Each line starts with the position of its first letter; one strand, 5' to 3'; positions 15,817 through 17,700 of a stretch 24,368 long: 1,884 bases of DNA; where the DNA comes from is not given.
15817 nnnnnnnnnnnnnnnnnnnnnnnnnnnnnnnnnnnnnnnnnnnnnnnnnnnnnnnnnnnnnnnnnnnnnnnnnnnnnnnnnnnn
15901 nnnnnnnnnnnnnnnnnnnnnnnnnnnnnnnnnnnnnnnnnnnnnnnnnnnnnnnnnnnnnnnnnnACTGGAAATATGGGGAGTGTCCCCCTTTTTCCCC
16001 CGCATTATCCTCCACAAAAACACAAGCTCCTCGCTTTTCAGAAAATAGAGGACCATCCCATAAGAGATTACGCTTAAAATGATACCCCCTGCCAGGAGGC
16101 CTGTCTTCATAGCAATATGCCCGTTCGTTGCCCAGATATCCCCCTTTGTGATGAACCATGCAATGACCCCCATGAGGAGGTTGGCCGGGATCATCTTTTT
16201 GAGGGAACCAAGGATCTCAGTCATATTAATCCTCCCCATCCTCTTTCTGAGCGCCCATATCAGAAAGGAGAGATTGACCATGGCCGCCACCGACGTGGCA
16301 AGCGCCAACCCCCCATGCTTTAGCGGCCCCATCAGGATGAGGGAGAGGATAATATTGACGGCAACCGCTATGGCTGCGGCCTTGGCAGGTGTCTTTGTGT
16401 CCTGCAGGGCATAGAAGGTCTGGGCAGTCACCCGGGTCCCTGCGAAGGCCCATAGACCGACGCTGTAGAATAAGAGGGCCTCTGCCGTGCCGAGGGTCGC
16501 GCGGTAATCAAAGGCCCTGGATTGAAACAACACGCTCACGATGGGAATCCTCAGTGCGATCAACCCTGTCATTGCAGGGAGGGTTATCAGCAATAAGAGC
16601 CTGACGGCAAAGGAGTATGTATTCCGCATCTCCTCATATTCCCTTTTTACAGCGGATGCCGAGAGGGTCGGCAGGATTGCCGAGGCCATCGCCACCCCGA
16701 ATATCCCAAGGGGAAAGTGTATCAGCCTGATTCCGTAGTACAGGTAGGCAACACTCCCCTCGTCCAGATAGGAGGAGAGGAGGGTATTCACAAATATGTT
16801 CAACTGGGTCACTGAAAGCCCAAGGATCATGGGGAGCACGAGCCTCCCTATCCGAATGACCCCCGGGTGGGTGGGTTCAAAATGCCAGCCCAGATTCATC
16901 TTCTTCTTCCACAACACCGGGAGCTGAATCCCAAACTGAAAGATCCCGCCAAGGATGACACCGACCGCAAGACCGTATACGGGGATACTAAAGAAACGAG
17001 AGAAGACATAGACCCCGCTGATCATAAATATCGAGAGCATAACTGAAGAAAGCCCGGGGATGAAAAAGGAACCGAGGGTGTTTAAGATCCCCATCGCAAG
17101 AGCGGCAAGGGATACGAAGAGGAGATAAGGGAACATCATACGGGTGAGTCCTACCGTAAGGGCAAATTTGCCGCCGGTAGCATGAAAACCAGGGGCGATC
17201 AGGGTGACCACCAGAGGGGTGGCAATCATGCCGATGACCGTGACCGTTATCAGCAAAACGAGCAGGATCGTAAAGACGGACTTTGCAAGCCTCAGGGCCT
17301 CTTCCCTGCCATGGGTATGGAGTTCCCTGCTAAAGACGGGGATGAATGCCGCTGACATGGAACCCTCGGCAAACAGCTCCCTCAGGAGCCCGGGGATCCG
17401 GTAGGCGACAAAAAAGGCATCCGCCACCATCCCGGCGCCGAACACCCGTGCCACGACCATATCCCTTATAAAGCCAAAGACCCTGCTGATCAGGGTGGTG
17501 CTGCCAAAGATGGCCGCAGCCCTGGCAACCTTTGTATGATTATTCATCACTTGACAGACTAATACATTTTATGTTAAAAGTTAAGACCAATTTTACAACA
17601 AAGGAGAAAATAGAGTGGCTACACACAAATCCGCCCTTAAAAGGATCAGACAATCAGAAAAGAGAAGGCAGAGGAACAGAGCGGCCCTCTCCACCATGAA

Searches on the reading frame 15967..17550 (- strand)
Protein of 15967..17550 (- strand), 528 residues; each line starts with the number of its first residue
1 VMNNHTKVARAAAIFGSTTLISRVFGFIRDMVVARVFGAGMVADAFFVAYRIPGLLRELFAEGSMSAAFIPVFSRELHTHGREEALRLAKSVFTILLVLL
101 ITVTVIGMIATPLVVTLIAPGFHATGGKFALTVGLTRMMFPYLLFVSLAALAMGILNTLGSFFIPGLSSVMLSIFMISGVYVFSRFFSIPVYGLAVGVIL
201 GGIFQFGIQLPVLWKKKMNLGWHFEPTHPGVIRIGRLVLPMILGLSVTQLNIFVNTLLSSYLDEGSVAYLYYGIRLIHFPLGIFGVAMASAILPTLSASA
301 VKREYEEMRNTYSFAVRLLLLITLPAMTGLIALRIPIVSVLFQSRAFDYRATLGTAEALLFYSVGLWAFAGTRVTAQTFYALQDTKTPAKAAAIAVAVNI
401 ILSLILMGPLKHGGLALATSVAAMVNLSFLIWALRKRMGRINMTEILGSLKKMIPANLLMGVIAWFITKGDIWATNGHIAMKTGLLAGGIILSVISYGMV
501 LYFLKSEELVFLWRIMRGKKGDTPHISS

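Call 5: search_protein_families(library=pfam, proteins=[window:15967-17550:-], max_evalue=1)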
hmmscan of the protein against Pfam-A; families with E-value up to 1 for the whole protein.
window:15967-17550:- (528 aa): 4 families
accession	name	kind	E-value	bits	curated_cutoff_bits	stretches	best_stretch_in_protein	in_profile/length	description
PF03023.19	MurJ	-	2.9e-123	412.3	27.4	1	33-468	1-434/451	Lipid II flippase MurJ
PF01554.23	MatE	-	2.6e-06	27.6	24.9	1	240-404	1-160/161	MatE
PF13440.11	Polysacc_synt_3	-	5.3e-05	23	23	1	178-344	126-286/293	Polysaccharide biosynthesis protein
PF19230.4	DUF5883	-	0.14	12.7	25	1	440-517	38-110/120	Family of unknown function (DUF5883)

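Call 34: find_related_loci(query=window:15967-17550:-, collection=genome_contigs, flank=10000)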
Query window:15967-17550:- (528 aa) in genome_contigs; peptide patterns used: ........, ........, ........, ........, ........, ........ (x = any residue, [..] = any of these).
82 stretches matched a pattern; 27 encode a relative of the query (tblastn E <= 1e-3); 27 distinct loci.
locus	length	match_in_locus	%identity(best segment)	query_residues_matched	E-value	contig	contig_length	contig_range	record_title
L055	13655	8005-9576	94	2-525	0e+0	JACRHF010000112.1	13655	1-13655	MAG: Nitrospirae bacterium isolate NC_groundwater_1770_Pr3_B-0.1um_51_186 SR-2_scaffold_141_4052520, whole genome shotgu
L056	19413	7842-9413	53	2-520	8e-173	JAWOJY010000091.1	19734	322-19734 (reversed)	MAG: Nitrospirota bacterium isolate bin_109_1 c_000011434684, whole genome shotgun sequence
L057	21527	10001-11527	53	19-522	2e-167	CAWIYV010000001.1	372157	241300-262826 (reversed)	MAG: Nitrospirota bacterium isolate MFD05942.bin.1.431 genome assembly, contig: contig_101446, whole genome shotgun sequ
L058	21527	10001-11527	54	19-522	7e-167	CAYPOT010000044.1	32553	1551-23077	MAG TPA_asm: uncultured Nitrospiraceae bacterium isolate ERP113451_co1_289 genome assembly, contig: NODE_1494_length_325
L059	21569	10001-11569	50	2-520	4e-165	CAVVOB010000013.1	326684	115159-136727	MAG: Nitrospirota bacterium isolate MFD05942.bin.2.44 genome assembly, contig: contig_26997, whole genome shotgun sequen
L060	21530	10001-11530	54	19-523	7e-162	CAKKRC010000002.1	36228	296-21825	Nitrospiria bacterium isolate Hainich-H41-bin277-1 genome assembly, contig: H41-bin277_1_Hain_H41_02um_R3_624_length_362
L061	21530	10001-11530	53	19-523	7e-160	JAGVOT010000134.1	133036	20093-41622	MAG: Nitrospirae bacterium isolate DeMMO3_8 c_000000094823, whole genome shotgun sequence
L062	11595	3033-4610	52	2-524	2e-154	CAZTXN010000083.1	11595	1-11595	MAG TPA_asm: uncultured Nitrospiraceae bacterium isolate SRP257756_co1_120 genome assembly, contig: NODE_5035_length_115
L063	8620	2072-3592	45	2-508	1e-142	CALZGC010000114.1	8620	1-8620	MAG: uncultured Nitrospirae bacterium isolate FCS_M_CG2-30-53-67_02 genome assembly, contig: k121_581359, whole genome s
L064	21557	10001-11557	46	2-518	2e-142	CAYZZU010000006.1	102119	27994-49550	MAG TPA_asm: uncultured Nitrospirota bacterium isolate binchicken_co172_212 genome assembly, contig: NODE_73_length_1021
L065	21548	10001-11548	50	3-519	9e-140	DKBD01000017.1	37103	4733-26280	MAG TPA_asm: Nitrospira sp. UBA6909 UBA6909_contig_111477, whole genome shotgun sequence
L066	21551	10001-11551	45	3-519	1e-124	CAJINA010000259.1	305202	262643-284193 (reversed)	MAG: Olavius algarvensis Delta 4 endosymbiont isolate Delta4_OalgB6SA genome assembly, contig: NODE_56189+_length_305202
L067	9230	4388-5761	46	7-464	1e-116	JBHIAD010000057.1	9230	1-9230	MAG: Candidatus Methylomirabilales bacterium isolate K_3_bin.29 NODE_3051_length_9230_cov_6.864196, whole genome shotgun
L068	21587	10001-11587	39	1-527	7e-100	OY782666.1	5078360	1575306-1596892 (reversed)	MAG: Geopsychrobacteraceae bacterium isolate f8de7df7-17c8-42b0-849c-d6069997f774 genome assembly, chromosome: 1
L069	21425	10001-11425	44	34-508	3e-129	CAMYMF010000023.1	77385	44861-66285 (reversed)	MAG: uncultured Nitrospirae bacterium isolate ES_M_CG2-30-53-67_01 genome assembly, contig: scaffold_862, whole genome s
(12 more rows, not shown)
